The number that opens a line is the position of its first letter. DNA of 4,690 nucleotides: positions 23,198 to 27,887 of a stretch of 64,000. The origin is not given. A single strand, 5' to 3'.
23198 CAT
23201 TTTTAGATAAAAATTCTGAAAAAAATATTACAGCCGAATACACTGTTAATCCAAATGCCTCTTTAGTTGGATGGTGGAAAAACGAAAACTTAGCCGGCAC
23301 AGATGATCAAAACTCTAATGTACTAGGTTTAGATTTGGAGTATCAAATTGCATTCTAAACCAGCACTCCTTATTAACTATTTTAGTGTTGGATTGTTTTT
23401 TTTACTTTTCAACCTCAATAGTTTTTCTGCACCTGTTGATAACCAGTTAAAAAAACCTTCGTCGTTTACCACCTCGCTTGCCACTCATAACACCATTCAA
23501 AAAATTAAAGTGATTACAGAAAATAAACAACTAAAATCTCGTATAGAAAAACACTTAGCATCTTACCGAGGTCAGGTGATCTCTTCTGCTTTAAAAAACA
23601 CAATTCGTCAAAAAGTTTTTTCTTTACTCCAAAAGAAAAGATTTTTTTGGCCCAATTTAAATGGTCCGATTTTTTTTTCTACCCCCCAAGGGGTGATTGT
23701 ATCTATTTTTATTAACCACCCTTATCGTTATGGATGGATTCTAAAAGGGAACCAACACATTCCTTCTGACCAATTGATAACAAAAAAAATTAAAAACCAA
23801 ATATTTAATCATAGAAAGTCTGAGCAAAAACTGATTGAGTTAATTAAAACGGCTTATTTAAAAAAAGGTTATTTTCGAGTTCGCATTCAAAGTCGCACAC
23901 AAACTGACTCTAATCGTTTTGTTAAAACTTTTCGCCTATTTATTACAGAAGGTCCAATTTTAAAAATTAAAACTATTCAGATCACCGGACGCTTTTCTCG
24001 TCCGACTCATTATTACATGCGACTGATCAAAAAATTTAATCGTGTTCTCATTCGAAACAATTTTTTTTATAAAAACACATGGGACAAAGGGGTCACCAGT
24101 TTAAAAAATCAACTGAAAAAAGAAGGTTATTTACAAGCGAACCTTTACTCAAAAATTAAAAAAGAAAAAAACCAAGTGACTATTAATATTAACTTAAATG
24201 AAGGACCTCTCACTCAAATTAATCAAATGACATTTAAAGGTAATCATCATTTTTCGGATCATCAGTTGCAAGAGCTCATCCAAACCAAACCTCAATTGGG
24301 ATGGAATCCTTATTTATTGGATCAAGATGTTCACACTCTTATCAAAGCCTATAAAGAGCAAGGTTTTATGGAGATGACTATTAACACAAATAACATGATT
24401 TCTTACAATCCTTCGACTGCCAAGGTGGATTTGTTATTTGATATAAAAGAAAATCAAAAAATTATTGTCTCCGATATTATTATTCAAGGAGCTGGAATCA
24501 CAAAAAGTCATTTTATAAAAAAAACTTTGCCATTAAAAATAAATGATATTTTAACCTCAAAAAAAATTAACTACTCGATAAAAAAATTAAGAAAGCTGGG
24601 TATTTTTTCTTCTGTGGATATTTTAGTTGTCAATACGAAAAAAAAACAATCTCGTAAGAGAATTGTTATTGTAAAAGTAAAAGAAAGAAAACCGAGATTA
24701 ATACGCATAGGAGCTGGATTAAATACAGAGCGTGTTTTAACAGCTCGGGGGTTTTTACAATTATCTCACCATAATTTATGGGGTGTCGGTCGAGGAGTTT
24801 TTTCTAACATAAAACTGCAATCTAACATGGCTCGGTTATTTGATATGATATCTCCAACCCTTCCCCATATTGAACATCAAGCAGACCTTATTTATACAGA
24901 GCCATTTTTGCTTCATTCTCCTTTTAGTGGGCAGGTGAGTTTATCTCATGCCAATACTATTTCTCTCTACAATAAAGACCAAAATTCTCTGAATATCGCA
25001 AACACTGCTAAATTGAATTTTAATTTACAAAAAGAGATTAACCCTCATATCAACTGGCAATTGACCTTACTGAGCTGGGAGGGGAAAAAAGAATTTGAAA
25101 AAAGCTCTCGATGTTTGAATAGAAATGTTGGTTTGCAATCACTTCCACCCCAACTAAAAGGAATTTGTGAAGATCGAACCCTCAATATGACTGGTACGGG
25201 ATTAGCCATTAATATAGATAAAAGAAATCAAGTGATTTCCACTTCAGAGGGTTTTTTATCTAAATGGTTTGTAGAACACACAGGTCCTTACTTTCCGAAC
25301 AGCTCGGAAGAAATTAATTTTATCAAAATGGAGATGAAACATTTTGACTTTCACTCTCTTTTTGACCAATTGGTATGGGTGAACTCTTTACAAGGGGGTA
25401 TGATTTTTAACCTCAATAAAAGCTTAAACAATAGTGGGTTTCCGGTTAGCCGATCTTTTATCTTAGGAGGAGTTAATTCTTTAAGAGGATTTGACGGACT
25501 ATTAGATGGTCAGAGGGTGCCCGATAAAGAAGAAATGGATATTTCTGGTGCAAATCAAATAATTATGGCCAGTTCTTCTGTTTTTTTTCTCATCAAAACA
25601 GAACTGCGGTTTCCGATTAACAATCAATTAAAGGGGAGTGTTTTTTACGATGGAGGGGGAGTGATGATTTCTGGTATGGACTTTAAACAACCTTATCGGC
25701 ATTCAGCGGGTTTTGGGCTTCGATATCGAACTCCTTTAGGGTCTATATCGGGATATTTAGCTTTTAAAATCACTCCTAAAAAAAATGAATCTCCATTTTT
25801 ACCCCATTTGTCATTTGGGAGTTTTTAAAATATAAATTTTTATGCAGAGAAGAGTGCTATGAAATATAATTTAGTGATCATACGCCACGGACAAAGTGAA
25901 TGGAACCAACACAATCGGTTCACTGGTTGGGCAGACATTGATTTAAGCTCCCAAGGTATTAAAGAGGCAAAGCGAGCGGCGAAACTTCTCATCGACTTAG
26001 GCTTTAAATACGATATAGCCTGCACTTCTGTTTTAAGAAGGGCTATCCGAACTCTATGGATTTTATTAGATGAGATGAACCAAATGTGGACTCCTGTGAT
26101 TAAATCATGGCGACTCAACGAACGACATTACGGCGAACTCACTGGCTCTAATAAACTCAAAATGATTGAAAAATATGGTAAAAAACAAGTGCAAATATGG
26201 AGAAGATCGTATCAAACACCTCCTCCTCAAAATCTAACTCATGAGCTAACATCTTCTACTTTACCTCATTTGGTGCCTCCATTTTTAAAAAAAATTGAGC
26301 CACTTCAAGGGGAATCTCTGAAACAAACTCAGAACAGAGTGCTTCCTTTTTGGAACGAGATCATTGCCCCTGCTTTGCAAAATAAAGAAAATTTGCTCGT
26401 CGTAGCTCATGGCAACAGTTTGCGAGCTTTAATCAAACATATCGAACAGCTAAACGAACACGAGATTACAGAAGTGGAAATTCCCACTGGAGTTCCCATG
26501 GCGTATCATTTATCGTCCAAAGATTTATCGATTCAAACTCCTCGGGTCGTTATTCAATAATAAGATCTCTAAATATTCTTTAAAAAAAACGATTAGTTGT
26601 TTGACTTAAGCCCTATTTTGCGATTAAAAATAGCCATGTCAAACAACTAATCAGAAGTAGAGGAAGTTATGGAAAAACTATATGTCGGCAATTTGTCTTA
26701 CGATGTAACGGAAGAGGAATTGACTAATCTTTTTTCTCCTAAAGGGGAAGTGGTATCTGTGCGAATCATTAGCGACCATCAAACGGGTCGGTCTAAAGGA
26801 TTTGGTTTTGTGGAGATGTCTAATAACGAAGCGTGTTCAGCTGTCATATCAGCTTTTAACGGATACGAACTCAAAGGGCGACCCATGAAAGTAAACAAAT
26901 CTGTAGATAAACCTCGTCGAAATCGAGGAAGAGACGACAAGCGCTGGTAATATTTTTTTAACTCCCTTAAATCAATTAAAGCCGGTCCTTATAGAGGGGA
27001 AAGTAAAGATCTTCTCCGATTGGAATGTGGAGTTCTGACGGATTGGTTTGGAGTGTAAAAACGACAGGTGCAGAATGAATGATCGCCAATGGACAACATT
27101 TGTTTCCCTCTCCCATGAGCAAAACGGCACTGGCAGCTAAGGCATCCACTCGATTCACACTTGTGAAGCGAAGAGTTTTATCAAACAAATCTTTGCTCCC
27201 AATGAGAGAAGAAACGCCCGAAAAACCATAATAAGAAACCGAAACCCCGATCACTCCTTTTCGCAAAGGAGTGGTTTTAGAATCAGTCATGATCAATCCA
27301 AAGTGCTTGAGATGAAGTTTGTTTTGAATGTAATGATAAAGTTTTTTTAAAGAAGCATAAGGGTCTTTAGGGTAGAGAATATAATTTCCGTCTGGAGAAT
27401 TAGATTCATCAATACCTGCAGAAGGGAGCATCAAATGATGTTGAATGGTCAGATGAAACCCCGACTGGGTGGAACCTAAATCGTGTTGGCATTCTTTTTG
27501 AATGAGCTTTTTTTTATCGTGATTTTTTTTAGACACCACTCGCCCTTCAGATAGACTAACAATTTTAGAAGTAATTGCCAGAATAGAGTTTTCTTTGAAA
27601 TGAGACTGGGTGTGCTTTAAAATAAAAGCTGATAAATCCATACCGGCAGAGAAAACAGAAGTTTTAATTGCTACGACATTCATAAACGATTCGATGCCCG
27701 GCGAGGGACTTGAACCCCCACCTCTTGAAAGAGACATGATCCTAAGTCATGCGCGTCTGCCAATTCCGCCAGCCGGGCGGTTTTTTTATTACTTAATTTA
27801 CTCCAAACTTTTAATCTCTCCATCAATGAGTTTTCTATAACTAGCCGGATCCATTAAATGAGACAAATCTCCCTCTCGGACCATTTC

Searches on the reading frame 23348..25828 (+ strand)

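Call 16: search_protein_families(library=pfam, proteins=[window:23348-25828:+], max_evalue=0.01)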
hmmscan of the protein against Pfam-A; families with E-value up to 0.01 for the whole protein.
window:23348-25828:+ (826 aa): 2 families
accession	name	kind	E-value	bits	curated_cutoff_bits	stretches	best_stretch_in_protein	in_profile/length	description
PF07244.20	POTRA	-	3.2e-28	98.7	21.3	4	291-368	3-78/79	Surface antigen variable number repeat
PF01103.29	Omp85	-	1.7e-27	97.2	24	1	508-813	18-311/325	Omp85 superfamily domain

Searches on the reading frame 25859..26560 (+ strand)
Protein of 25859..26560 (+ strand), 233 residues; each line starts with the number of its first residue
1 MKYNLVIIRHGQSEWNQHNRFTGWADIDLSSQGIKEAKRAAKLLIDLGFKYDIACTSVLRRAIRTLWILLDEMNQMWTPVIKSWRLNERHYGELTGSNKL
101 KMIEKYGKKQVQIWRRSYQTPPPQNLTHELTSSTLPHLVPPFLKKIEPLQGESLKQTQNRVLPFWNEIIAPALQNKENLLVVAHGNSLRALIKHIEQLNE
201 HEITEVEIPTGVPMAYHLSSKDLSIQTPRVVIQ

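Call 16: search_protein_families(library=pfam, proteins=[window:25859-26560:+], max_evalue=0.01)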
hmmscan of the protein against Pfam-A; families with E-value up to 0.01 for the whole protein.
window:25859-26560:+ (233 aa): 1 family
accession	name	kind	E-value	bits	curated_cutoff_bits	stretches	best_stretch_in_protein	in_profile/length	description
PF00300.27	His_Phos_1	-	3.3e-36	125.2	21.7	1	5-209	1-172/194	Histidine phosphatase superfamily (branch 1)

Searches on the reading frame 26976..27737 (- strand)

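Call 16: search_protein_families(library=pfam, proteins=[window:26976-27737:-], max_evalue=0.01)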
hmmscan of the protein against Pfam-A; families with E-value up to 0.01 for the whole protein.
window:26976-27737:- (253 aa): 1 family
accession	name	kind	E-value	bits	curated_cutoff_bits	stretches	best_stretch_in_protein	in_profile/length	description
PF01996.21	F420_ligase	-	2.7e-35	122.3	25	1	24-220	2-216/218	F420-0:Gamma-glutamyl ligase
